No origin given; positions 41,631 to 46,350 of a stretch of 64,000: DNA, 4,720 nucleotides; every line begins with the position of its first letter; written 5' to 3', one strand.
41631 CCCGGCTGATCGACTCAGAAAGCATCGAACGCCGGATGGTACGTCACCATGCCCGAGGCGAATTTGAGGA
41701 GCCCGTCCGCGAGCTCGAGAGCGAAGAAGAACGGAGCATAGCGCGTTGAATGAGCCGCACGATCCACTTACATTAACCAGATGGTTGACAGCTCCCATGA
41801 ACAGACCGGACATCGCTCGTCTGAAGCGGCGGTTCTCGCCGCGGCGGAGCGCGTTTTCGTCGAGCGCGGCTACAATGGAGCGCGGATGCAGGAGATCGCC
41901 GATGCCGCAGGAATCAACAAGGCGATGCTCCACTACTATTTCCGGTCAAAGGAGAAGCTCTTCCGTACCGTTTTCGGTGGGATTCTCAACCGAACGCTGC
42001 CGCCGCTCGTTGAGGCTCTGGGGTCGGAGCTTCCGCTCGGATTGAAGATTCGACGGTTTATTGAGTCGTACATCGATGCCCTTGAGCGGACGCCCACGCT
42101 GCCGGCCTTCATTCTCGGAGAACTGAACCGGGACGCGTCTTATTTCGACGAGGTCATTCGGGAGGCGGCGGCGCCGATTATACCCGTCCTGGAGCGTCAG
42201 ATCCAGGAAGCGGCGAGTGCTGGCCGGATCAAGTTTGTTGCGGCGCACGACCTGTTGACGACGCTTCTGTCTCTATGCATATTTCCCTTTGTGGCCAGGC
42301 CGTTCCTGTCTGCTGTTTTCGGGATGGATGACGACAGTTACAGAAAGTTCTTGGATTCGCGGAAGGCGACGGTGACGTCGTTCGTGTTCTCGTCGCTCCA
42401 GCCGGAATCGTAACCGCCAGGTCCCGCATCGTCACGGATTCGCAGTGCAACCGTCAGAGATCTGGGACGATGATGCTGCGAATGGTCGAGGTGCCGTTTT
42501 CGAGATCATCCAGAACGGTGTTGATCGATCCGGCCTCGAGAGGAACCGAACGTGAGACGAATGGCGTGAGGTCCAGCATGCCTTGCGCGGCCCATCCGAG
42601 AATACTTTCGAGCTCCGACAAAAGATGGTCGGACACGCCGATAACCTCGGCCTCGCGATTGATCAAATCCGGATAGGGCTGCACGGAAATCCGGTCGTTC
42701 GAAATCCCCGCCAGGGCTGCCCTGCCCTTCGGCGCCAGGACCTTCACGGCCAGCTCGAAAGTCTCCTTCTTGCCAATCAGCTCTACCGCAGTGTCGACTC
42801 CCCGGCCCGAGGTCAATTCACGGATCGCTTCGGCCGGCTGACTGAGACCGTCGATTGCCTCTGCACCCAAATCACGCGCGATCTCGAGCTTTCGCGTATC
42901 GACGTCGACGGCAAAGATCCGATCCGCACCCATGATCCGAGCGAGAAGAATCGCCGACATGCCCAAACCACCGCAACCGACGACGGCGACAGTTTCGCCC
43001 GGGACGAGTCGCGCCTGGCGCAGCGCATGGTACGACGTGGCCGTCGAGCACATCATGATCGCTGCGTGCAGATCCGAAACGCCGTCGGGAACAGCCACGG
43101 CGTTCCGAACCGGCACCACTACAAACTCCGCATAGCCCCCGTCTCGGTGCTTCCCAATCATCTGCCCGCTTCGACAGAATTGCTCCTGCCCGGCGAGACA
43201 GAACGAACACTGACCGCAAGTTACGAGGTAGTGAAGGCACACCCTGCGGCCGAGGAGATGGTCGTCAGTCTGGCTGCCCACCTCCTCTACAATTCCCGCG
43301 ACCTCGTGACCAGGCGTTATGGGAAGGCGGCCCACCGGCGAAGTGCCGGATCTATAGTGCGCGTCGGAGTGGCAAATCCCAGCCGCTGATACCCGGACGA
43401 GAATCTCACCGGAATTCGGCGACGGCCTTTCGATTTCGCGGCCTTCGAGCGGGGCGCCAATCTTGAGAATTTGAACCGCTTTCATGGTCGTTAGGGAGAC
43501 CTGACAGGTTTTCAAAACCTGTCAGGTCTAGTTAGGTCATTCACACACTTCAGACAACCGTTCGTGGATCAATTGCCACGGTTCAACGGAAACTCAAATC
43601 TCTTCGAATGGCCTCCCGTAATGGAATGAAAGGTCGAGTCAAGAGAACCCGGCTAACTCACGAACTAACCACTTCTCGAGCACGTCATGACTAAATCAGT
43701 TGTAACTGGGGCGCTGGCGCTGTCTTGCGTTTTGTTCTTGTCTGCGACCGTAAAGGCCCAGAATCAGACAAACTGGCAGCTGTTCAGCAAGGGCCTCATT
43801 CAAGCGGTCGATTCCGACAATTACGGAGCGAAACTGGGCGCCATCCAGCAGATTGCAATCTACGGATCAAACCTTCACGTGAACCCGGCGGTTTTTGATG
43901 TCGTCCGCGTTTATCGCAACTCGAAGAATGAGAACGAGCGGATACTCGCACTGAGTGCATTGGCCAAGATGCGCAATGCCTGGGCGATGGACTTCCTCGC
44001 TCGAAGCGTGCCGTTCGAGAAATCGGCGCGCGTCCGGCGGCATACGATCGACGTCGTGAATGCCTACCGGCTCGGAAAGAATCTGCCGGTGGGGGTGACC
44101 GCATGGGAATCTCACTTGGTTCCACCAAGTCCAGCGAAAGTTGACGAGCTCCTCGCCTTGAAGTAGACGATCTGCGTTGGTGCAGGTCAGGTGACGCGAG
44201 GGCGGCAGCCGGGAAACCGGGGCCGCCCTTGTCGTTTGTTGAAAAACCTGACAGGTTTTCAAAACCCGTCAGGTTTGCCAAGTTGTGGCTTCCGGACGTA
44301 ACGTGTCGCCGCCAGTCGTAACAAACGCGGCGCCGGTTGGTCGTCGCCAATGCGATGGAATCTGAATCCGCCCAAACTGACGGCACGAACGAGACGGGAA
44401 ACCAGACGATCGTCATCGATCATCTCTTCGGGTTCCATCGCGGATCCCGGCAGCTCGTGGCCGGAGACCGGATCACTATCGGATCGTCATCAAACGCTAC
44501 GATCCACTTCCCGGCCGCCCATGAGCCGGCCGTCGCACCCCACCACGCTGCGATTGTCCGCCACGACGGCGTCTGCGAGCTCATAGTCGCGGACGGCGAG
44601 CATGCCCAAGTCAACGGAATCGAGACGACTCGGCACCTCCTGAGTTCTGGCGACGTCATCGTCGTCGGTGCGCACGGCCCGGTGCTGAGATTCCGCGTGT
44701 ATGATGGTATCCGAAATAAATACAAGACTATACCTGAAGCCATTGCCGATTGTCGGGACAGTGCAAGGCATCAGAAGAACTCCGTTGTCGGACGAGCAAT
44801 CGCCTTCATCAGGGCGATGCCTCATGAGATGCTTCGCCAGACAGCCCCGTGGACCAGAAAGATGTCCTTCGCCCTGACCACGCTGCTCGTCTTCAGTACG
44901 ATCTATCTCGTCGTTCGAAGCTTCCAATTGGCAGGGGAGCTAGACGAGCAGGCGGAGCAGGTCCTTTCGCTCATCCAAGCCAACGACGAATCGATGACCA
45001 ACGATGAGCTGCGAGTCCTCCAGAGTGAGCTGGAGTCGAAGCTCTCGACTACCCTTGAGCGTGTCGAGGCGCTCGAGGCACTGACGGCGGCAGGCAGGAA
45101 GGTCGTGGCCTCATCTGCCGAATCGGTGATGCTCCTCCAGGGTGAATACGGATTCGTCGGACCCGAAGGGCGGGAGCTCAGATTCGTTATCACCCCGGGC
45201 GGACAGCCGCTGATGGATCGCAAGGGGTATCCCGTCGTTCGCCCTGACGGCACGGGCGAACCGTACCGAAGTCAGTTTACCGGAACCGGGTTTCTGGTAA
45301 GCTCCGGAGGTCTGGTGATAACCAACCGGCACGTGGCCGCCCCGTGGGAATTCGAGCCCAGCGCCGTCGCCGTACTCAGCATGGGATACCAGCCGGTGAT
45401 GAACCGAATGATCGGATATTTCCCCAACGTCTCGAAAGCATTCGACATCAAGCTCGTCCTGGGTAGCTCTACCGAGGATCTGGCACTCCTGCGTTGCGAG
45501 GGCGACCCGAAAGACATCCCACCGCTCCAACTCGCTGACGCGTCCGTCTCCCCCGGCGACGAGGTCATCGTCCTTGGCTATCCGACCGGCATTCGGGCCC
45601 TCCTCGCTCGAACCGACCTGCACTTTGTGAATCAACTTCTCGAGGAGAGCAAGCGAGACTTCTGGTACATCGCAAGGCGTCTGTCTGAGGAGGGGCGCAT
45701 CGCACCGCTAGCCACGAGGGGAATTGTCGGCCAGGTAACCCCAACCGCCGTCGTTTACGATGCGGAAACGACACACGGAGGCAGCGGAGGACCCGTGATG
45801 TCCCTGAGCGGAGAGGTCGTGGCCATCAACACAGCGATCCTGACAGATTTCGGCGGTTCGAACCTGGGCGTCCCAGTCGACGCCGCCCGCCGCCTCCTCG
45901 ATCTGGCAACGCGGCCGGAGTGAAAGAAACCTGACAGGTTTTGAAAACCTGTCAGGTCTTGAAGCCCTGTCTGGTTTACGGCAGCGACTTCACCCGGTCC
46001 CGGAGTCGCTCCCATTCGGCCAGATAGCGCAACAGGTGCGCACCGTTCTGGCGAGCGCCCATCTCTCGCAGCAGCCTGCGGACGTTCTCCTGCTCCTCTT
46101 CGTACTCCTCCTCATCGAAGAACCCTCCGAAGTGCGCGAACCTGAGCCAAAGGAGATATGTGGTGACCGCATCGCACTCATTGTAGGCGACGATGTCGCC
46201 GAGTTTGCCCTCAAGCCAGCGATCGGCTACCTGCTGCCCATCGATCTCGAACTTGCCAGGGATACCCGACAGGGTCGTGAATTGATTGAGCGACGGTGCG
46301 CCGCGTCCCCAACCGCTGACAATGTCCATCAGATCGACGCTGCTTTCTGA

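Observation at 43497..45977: Iterated 11-mer near-palindrome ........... in three clusters that exactly bracket a two-gene envelope module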

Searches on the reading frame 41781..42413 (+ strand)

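Call 8: search_protein_families(library=pfam, proteins=[window:41781-42413:+])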
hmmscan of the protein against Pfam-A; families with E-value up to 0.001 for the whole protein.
window:41781-42413:+ (210 aa): 2 families
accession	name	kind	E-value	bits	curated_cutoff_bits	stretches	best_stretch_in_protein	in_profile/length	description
PF00440.29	TetR_N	-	7.3e-17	61.3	24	1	19-62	2-45/47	Bacterial regulatory proteins, tetR family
PF17938.6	TetR_C_29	-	2.2e-08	34.7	26.2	1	90-199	5-116/119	Tetracyclin repressor-like, C-terminal domain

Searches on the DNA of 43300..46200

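Call 60: search_rna_families(source=window, start=43300, end=46200, threshold=evalue, max_evalue=1)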
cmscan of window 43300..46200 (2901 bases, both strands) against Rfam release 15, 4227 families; matches with E-value up to 1: 0.
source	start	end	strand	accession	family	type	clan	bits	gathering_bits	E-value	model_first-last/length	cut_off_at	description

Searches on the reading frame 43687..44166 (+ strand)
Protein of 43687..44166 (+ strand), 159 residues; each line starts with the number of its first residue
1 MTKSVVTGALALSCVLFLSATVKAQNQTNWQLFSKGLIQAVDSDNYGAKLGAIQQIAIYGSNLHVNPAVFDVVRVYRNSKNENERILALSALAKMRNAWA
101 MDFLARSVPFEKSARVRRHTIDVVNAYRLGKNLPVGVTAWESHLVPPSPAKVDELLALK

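Call 8: search_protein_families(library=pfam, proteins=[window:43687-44166:+])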
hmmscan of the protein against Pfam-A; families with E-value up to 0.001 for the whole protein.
window:43687-44166:+ (159 aa): 0 families

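Call 21: search_protein_families(library=ncbifam, proteins=[window:43687-44166:+], max_evalue=0.01)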
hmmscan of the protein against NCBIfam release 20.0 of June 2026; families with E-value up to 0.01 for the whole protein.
window:43687-44166:+ (159 aa): 0 families

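Call 22: find_encoding_contigs(protein=window:43687-44166:+, flank=10000, max_places=8)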
Protein window:43687-44166:+ (159 aa): 1 contig read that carries it; 1 place shown.
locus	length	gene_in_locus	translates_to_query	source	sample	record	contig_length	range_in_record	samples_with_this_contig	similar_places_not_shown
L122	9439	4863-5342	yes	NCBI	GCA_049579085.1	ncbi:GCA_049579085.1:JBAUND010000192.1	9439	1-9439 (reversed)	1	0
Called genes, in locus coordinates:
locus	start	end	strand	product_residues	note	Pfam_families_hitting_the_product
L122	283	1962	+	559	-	PF01979:Amidohydro_1 (weak), PF07969:Amidohydro_3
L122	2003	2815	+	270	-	PF03618:Kinase-PPPase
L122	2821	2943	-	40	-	-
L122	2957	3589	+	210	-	PF00440:TetR_N, PF17938:TetR_C_29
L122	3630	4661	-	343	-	PF08240:ADH_N, PF16912:Glu_dehyd_C, PF00107:ADH_zinc_N, PF13602:ADH_zinc_N_2 (faint)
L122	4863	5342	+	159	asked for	-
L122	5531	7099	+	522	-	PF00498:FHA (weak), PF00089:Trypsin, PF13365:Trypsin_2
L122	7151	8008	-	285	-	PF10108:DNA_pol_B_exo2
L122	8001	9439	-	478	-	?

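Call 59: search_protein_families(library=pfam, proteins=[window:43687-44166:+], max_evalue=10)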
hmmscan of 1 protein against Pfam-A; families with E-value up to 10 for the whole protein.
window:43687-44166:+ (159 aa): 2 families
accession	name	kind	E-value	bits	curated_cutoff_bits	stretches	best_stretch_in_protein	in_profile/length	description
PF13646.12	HEAT_2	-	0.0013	19.4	27.7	1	35-121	2-84/88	HEAT repeats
PF11838.14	ERAP1_C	-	0.071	12.9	38.2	1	72-103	188-219/318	ERAP1-like C-terminal domain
